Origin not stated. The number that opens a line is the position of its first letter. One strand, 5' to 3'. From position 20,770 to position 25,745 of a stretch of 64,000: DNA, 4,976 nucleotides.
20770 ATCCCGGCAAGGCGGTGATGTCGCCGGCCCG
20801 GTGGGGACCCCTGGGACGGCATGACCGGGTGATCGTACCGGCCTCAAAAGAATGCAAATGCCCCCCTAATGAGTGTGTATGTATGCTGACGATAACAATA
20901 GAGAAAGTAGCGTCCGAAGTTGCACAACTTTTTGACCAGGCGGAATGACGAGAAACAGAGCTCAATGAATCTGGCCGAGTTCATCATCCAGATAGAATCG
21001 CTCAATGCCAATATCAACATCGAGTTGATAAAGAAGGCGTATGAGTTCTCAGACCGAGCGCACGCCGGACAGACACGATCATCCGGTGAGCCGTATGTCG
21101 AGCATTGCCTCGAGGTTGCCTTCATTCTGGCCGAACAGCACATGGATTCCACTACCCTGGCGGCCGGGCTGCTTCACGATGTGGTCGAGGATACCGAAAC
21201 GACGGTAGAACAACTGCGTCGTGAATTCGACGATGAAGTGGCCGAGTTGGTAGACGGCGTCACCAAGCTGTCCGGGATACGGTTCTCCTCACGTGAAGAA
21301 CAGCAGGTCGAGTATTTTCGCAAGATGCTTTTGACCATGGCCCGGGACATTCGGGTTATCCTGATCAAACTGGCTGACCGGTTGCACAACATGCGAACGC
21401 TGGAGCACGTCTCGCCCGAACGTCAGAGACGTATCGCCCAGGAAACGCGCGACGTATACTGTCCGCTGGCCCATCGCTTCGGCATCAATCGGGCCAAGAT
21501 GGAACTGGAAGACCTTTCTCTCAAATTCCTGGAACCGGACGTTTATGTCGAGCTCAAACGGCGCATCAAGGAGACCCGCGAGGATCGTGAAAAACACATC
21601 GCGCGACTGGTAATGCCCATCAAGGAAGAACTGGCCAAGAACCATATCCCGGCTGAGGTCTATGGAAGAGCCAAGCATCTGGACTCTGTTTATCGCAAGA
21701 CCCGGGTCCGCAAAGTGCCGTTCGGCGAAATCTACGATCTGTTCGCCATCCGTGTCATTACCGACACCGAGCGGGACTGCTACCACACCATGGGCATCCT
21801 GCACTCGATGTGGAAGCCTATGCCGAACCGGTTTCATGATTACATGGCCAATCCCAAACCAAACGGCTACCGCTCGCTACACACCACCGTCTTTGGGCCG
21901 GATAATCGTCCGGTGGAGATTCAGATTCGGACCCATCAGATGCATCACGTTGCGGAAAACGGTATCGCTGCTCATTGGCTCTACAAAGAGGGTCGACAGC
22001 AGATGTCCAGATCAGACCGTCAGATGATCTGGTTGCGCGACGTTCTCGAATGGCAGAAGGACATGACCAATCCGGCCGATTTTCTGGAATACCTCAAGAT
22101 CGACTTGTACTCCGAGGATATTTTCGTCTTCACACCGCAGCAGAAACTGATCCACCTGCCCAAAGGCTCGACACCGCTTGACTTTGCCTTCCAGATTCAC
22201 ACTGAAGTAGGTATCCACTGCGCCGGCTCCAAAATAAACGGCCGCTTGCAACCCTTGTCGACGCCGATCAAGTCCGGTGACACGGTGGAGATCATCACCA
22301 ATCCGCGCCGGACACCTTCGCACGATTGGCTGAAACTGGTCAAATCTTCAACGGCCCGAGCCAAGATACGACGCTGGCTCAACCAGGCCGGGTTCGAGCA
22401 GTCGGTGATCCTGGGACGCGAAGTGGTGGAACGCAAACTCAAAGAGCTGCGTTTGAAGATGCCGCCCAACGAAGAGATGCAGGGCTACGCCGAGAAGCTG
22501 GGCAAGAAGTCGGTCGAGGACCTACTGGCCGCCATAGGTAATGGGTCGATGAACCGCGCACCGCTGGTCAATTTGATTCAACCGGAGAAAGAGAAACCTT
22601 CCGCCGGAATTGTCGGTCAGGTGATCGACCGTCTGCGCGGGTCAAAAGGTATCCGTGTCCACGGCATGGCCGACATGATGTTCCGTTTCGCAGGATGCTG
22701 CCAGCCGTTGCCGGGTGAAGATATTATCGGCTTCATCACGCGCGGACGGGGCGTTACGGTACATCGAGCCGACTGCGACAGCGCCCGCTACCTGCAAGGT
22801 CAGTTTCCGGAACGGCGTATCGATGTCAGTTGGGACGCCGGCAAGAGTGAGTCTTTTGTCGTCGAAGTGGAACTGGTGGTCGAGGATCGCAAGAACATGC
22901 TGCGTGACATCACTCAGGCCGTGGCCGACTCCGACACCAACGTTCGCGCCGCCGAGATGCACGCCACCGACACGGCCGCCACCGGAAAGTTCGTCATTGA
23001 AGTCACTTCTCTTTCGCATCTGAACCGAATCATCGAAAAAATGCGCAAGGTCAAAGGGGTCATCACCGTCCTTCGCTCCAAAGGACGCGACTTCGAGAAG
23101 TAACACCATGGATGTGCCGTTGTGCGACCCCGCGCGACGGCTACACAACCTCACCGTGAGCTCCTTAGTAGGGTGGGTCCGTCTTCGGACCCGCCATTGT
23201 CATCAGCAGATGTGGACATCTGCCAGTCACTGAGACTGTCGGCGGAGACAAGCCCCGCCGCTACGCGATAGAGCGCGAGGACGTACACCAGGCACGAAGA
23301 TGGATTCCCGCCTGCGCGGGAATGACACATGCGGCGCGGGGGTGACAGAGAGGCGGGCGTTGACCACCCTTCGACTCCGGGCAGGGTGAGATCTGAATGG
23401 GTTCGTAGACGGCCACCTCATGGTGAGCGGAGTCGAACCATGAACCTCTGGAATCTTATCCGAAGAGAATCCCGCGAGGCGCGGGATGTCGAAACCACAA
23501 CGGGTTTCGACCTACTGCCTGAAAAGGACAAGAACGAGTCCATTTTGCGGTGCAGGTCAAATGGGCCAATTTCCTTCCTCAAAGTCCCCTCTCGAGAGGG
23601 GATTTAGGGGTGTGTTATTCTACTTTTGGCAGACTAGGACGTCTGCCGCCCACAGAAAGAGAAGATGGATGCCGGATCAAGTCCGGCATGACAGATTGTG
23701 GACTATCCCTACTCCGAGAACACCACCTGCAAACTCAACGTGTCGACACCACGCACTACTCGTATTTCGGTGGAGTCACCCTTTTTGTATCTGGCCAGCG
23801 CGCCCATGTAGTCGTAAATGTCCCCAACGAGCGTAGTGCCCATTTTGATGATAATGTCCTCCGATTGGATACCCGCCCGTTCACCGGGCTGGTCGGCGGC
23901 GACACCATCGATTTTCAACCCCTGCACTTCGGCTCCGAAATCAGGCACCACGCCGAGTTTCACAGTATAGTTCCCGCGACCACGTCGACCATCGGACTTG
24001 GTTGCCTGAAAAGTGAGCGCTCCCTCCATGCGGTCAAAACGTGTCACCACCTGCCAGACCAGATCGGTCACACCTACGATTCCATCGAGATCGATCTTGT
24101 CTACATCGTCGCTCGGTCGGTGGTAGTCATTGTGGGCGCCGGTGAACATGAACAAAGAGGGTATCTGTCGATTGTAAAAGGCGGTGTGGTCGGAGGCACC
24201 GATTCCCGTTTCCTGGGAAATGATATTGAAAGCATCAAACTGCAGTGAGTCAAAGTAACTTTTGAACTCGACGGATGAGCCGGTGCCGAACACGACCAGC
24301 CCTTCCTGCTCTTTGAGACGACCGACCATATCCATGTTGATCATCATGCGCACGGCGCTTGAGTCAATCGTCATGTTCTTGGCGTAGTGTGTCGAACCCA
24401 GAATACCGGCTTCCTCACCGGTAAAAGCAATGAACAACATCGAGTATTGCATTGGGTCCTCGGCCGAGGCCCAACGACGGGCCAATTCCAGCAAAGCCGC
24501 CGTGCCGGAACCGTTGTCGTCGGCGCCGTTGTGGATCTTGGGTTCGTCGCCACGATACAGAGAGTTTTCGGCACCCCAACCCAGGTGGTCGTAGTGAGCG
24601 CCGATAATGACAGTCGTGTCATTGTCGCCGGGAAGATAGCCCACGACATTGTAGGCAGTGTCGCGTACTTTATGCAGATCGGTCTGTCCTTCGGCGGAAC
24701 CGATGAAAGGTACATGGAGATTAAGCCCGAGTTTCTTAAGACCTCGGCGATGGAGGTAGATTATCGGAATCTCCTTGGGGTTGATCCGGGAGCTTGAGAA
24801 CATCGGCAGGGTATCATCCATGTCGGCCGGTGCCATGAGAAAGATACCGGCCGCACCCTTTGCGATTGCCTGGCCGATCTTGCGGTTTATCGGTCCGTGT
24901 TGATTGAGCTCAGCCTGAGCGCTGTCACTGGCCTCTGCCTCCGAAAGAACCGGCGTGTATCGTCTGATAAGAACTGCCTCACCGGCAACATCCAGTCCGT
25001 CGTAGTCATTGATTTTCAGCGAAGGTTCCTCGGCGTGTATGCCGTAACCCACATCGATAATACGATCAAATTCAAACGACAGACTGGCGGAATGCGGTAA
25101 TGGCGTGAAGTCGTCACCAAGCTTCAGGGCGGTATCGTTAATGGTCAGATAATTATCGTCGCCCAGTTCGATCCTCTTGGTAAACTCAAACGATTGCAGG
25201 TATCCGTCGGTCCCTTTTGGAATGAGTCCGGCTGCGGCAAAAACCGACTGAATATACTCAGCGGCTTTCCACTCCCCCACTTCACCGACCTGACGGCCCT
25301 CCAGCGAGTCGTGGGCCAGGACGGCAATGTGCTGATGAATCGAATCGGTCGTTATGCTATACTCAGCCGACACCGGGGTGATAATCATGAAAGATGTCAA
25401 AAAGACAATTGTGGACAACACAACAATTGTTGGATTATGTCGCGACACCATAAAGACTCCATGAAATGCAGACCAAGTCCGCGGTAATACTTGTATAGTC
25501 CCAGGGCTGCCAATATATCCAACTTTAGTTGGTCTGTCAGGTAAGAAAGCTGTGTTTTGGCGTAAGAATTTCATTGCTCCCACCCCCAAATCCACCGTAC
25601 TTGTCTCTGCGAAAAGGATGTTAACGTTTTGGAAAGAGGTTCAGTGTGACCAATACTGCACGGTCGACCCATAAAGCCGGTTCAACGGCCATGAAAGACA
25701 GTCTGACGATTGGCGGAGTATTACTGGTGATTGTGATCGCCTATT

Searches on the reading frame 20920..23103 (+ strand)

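Call 7: search_protein_families(library=pfam, proteins=[window:20920-23103:+])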
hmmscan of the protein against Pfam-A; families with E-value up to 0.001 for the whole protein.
window:20920-23103:+ (727 aa): 8 families
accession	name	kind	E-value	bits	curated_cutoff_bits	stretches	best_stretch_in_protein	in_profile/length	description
PF13328.12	HD_4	-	1.5e-54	184.4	27.2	1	40-189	1-155/156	HD domain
PF04607.23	RelA_SpoT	-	1.7e-41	141.5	27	1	249-359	1-112/113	Region found in RelA / SpoT proteins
PF02824.27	TGS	-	1.9e-20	73.1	22.2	1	401-460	1-60/60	TGS domain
PF13291.12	ACT_4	-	2.8e-17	63.6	27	1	643-719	2-80/80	ACT domain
PF19296.4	RelA_AH_RIS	-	4.8e-15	56.6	23.8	1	474-560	4-89/185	RelA/SpoT, AH and RIS domains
PF01966.28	HD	-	5.3e-13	49.7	22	1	59-158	1-116/116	HD domain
PF01842.31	ACT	-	1.1e-05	25.6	27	1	649-712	2-65/66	ACT domain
PF22629.2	ACT_AHAS_ss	-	3.6e-05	24.3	27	1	651-715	2-66/67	AHAS small subunit-like ACT domain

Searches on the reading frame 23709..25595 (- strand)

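Call 7: search_protein_families(library=pfam, proteins=[window:23709-25595:-])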
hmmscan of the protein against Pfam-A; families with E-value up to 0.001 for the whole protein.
window:23709-25595:- (628 aa): 3 families
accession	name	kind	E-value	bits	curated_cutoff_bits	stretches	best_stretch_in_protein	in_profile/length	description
PF04389.22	Peptidase_M28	-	1.3e-44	152.7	21.3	1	316-516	1-192/193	Peptidase family M28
PF13180.12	PDZ_2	-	8.7e-06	26.4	27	1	559-624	13-78/80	PDZ domain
PF01546.33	Peptidase_M20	-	6.5e-05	23.4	24.6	1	331-429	2-104/206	Peptidase family M20/M25/M40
